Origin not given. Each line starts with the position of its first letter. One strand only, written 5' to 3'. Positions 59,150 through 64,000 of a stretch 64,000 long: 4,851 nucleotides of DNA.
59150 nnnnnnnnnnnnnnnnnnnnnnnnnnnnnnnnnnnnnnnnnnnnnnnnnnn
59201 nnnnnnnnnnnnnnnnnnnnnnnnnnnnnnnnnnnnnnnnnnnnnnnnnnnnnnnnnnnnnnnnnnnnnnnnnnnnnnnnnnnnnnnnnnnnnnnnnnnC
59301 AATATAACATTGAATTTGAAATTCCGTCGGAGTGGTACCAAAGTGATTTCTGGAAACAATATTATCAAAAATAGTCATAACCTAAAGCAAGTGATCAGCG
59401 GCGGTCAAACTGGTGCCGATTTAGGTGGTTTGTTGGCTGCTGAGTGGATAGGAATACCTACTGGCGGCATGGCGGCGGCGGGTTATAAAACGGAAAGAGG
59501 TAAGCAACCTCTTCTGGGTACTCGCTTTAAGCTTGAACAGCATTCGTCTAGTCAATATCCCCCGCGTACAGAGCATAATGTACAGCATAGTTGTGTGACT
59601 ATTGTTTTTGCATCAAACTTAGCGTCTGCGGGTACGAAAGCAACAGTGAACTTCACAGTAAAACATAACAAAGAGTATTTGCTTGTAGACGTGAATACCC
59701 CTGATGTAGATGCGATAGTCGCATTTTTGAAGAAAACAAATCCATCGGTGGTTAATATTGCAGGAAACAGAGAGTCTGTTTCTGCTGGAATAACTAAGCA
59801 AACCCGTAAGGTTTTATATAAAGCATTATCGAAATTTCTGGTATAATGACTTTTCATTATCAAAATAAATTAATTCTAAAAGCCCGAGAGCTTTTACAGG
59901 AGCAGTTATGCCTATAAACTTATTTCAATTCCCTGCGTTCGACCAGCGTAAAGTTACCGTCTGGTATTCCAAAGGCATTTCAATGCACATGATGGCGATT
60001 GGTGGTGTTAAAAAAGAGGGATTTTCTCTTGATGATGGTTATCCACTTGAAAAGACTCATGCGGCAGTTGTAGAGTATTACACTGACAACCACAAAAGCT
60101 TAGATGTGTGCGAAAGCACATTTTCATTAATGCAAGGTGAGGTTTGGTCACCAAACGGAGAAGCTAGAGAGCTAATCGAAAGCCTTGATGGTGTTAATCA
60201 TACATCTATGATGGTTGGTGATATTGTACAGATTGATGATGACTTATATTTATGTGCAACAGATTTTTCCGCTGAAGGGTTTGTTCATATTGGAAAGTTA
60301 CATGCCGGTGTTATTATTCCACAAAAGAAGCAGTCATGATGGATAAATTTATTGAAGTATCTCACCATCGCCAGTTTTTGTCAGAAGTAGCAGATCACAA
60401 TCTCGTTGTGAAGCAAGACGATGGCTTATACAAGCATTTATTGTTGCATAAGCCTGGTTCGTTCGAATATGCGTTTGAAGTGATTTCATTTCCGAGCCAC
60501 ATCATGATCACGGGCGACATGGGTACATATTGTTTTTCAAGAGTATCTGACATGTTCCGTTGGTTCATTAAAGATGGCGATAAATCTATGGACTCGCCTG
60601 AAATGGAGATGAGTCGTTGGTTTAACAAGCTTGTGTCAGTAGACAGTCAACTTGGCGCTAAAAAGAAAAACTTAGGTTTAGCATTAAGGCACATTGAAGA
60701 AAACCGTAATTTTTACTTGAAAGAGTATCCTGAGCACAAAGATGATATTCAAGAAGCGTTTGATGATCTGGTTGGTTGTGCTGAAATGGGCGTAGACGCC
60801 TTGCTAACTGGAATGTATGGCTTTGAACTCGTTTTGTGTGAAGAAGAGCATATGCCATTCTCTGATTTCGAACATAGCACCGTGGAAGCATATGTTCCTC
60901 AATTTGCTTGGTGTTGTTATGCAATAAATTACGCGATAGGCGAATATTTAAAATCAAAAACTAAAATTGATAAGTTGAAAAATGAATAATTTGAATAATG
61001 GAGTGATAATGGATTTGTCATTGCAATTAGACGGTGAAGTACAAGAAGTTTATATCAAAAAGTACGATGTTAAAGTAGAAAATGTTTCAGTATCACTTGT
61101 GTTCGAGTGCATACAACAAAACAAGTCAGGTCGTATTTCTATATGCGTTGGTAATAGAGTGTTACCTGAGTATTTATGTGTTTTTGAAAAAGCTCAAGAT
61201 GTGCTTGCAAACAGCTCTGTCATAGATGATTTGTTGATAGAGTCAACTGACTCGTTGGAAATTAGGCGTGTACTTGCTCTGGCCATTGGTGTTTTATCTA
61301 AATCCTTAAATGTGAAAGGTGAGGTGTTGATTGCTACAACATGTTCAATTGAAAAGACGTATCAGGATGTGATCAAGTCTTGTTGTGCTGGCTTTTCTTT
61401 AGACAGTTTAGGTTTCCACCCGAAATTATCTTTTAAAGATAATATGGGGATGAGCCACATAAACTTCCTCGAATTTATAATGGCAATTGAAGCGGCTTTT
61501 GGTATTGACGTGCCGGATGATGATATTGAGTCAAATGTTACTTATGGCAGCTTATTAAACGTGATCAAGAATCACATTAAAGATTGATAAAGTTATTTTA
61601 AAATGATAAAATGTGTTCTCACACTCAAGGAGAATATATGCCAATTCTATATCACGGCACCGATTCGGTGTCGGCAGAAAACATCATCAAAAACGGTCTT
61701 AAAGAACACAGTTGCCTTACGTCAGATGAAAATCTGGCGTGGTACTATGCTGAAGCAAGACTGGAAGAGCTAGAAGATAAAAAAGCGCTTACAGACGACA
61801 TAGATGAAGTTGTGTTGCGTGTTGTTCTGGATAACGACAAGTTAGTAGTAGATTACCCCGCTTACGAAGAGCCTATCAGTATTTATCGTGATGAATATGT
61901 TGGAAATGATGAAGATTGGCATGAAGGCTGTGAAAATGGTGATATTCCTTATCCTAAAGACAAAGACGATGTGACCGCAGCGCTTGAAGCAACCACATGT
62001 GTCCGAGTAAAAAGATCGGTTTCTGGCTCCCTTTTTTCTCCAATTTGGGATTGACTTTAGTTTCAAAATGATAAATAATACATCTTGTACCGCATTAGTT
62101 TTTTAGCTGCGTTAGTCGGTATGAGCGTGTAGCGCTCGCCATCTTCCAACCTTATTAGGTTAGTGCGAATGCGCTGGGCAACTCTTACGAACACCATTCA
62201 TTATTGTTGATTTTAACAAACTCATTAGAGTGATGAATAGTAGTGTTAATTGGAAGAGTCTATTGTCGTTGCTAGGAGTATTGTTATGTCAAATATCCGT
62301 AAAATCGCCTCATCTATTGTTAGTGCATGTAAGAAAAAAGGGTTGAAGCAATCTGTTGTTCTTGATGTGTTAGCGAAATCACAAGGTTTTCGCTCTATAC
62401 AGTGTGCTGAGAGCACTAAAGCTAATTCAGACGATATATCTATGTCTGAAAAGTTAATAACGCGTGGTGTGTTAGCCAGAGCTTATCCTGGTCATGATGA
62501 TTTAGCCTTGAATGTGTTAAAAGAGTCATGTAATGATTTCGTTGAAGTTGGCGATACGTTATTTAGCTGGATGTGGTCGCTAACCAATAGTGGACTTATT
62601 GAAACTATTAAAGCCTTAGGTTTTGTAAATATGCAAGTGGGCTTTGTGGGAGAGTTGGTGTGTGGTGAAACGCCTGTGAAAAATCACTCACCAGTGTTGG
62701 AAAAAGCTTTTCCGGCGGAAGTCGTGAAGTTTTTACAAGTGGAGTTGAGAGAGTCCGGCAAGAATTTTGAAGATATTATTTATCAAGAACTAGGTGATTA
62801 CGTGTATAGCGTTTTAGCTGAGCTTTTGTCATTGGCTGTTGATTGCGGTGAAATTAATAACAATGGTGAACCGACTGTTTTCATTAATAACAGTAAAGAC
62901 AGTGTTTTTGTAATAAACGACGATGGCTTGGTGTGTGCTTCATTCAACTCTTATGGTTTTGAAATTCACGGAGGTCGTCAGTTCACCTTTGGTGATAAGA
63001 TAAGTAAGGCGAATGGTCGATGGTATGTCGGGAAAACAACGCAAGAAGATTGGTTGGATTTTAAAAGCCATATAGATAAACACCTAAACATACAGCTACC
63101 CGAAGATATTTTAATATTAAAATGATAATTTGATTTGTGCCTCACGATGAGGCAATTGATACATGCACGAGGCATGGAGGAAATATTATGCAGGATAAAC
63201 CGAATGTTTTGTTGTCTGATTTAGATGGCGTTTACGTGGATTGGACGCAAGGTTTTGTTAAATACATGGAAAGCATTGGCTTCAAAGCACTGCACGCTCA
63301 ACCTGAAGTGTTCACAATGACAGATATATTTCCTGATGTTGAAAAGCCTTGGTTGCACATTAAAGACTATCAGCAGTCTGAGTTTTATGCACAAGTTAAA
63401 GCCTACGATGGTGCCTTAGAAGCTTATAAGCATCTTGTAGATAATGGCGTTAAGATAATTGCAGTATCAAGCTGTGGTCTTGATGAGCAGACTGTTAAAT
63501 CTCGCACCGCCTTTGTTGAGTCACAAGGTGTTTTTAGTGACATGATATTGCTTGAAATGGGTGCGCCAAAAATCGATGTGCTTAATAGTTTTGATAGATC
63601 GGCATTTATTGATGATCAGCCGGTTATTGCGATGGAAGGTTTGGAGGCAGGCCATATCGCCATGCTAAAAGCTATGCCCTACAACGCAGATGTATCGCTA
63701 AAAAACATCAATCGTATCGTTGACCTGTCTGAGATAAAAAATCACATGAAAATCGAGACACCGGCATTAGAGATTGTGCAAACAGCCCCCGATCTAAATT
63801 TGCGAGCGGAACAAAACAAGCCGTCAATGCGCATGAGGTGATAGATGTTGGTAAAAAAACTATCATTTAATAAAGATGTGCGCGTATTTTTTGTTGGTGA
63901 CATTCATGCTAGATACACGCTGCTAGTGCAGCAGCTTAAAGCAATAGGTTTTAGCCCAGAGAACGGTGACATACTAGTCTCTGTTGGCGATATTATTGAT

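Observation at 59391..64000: Run of nucleotide/NAD-chemistry domains: SLOG, ACP-like, Tpt1-like ART fold, NT5C HAD and metallophosphoesterase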

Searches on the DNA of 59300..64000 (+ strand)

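Call 5: search_dna_similar(query=window:59300-64000:+, collection=phages, mode=distant, max_rows=20)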
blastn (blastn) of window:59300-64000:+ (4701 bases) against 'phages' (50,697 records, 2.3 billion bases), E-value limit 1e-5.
No match.

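Call 118: build_rna_model(alignment_id=A17, structure=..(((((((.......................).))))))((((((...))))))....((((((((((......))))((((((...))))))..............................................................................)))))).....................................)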
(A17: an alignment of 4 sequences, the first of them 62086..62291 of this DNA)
Model R1 built from alignment A17 (4 sequences, 215 columns); structure: as given.
model positions 212; base pairs 29; branch points 3; effective number of sequences 1.61; information 0.591 bits per position. Calibrated on 0.2 Mb of random sequence (short: E-values are rough).
structure used (alignment columns):
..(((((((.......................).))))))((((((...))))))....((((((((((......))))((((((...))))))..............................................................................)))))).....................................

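Call 119: search_with_rna_model(model_id=R1, sources=[window, L002, L023, L028, L029, L033, L035, L036, L037, L038, L039, L040, L041, L042, L043, L044, L045, L046, L047, L195, L196, L197, L003, L004, L128], max_evalue=1)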
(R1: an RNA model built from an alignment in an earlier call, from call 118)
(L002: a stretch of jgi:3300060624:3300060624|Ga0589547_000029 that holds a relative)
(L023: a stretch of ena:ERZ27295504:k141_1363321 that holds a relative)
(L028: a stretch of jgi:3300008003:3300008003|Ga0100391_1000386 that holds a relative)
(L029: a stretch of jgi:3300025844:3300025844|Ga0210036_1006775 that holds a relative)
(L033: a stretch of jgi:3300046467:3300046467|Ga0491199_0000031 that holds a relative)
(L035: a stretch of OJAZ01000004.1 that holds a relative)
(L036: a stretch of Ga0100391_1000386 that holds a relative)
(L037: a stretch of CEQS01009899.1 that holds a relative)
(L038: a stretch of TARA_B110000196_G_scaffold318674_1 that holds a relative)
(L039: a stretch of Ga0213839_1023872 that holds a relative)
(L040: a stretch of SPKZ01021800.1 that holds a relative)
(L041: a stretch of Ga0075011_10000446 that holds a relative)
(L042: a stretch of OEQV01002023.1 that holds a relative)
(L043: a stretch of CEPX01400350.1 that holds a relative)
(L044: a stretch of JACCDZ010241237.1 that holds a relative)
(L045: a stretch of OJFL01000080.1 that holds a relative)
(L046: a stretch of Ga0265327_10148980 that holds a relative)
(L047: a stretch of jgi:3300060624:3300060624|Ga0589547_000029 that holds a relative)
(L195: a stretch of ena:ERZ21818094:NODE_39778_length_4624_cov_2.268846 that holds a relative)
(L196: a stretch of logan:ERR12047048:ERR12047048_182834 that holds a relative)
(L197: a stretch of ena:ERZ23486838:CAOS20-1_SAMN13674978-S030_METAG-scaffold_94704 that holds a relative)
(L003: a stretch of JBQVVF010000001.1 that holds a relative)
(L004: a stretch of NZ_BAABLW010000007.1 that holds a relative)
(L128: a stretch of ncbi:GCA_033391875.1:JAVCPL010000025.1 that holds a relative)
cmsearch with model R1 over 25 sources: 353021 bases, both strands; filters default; matches with E-value up to 1: 6.
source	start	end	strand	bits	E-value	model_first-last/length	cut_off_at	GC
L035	8442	8653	+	238.1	2.3e-58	1-212/212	no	0.39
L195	4288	4495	+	222.9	1.7e-54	1-212/212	no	0.38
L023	11862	12068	+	215.2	1.6e-52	1-212/212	no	0.4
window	62085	62291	+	213.9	3.2e-52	1-212/212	no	0.4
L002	11750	11956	+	213.9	3.2e-52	1-212/212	no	0.4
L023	5685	5845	+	12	0.58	1-212/212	no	0.3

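Call 125: search_rna_families(source=window, start=62040, end=62310, threshold=evalue, max_evalue=10)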
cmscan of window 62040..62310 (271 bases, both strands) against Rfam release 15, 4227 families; matches with E-value up to 10: 1.
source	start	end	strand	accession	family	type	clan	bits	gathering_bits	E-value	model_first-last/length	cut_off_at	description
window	62050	62090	+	RF02373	PyrD_leader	Cis-reg; leader;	-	17.5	47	2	1-74/74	no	PyrD leader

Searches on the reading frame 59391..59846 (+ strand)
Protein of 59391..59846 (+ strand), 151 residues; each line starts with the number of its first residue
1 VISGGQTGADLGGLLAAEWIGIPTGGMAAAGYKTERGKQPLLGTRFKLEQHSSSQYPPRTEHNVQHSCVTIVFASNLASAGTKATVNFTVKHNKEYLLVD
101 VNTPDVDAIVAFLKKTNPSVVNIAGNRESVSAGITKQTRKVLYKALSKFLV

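Call 7: search_protein_families(library=pfam, proteins=[window:59391-59846:+], max_evalue=1)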
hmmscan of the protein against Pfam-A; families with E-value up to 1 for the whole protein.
window:59391-59846:+ (151 aa): 1 family
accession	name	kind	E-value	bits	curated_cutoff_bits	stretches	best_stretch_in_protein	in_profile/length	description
PF12694.12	cpYpsA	-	1.6e-31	109.5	26.2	1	2-144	2-143/145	Circularly permutated YpsA SLOG family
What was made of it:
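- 59343..59846 (+): cpYpsA-type SLOG protein. The start is uncertain (59310, 59343 or 59391); the domain begins at 59391. PF12694 E 1.6e-31 (call 7).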

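Call 9: search_protein_families(library=phrogs, proteins=[window:59391-59846:+], max_evalue=0.01)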
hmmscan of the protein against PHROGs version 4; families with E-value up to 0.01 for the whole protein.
window:59391-59846:+ (151 aa): 1 family
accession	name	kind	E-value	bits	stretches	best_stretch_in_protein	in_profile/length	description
phrog_10774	-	unknown function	1.3e-13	51.9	1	47-127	5-85/179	-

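Call 48: search_protein_families(library=ncbifam, proteins=[window:59391-59846:+], max_evalue=0.1)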
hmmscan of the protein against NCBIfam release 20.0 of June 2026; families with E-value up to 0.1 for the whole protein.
window:59391-59846:+ (151 aa): 0 families

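Call 49: search_protein_families(library=padloc, proteins=[window:59391-59846:+], max_evalue=0.1)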
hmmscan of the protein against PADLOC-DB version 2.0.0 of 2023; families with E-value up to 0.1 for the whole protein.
window:59391-59846:+ (151 aa): 1 family
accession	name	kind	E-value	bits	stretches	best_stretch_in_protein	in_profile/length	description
PDLC00939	Cas3g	-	0.011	11.8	1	84-148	272-337/864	"CRISPR-associated helicase Cas3, subtype Dpsyc"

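Call 63: find_related_loci(query=A8, collection=viral_contigs, flank=6000)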
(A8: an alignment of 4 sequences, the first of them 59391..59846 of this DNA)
Query A8 (151 aa) in viral_contigs; peptide patterns used: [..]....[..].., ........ (x = any residue, [..] = any of these).
282 stretches matched a pattern; 190 encode a relative of the query (tblastn E <= 1e-3); the best 80 are kept; 80 distinct loci.
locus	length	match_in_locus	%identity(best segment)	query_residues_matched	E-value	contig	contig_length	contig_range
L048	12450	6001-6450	49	1-150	3e-40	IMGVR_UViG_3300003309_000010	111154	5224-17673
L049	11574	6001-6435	50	1-146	9e-37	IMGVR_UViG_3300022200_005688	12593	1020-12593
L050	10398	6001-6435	46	1-146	5e-34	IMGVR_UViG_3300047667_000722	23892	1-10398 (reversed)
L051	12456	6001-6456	45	1-149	1e-33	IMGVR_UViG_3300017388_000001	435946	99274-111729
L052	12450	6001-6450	43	1-150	9e-33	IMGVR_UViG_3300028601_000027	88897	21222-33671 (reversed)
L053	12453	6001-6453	42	1-147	3e-32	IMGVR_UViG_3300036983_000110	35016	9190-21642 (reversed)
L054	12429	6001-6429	41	1-148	4e-31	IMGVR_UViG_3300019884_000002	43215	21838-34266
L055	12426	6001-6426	46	1-142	9e-31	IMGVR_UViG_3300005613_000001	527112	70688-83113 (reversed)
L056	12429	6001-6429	41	1-148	3e-30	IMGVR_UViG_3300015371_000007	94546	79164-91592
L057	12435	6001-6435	43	1-148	3e-30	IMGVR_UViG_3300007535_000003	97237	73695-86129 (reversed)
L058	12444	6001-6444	41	1-147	1e-29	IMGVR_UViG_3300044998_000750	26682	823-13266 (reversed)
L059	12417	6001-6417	40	1-136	2e-29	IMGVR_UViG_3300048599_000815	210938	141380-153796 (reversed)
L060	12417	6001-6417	40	1-136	2e-29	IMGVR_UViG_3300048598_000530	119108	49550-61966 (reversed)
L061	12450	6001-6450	40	1-147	2e-29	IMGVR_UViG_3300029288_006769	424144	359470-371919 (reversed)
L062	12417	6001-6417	40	1-136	2e-29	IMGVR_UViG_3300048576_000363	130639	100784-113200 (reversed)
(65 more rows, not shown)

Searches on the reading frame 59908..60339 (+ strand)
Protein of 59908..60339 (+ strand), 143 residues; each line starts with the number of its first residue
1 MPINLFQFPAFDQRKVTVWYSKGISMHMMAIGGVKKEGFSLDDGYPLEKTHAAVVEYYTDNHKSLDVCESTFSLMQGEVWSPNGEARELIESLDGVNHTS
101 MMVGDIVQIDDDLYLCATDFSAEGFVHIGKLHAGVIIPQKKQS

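Call 7: search_protein_families(library=pfam, proteins=[window:59908-60339:+], max_evalue=1)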
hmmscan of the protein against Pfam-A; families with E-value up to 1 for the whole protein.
window:59908-60339:+ (143 aa): 2 families
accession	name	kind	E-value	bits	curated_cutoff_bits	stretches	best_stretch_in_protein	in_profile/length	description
PF23212.2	DUF7064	-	0.047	14.4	24.7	1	23-88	18-87/126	Domain of unknown function (DUF7064)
PF21298.3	TopBP1_BRCT0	-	0.15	12.8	27.5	1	105-139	41-74/96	TopBP1, BRCT0 domain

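Call 9: search_protein_families(library=phrogs, proteins=[window:59908-60339:+], max_evalue=0.01)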
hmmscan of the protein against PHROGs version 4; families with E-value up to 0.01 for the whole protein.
window:59908-60339:+ (143 aa): 0 families

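Call 48: search_protein_families(library=ncbifam, proteins=[window:59908-60339:+], max_evalue=0.1)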
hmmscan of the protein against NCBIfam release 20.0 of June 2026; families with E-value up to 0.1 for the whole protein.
window:59908-60339:+ (143 aa): 0 families

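Call 49: search_protein_families(library=padloc, proteins=[window:59908-60339:+], max_evalue=0.1)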
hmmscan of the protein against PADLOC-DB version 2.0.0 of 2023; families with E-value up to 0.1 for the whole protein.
window:59908-60339:+ (143 aa): 0 families

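Call 121: search_solved_structures(query=A12, max_evalue=10, show_alignments=2)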
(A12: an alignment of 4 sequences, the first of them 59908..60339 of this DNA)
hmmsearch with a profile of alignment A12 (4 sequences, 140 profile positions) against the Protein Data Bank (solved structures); distinct sequences matched with E-value up to 10: 1.
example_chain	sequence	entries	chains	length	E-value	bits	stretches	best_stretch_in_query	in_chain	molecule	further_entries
6pv5_A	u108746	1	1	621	0.35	14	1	48-99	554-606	Putative O-GlcNAcase nagJ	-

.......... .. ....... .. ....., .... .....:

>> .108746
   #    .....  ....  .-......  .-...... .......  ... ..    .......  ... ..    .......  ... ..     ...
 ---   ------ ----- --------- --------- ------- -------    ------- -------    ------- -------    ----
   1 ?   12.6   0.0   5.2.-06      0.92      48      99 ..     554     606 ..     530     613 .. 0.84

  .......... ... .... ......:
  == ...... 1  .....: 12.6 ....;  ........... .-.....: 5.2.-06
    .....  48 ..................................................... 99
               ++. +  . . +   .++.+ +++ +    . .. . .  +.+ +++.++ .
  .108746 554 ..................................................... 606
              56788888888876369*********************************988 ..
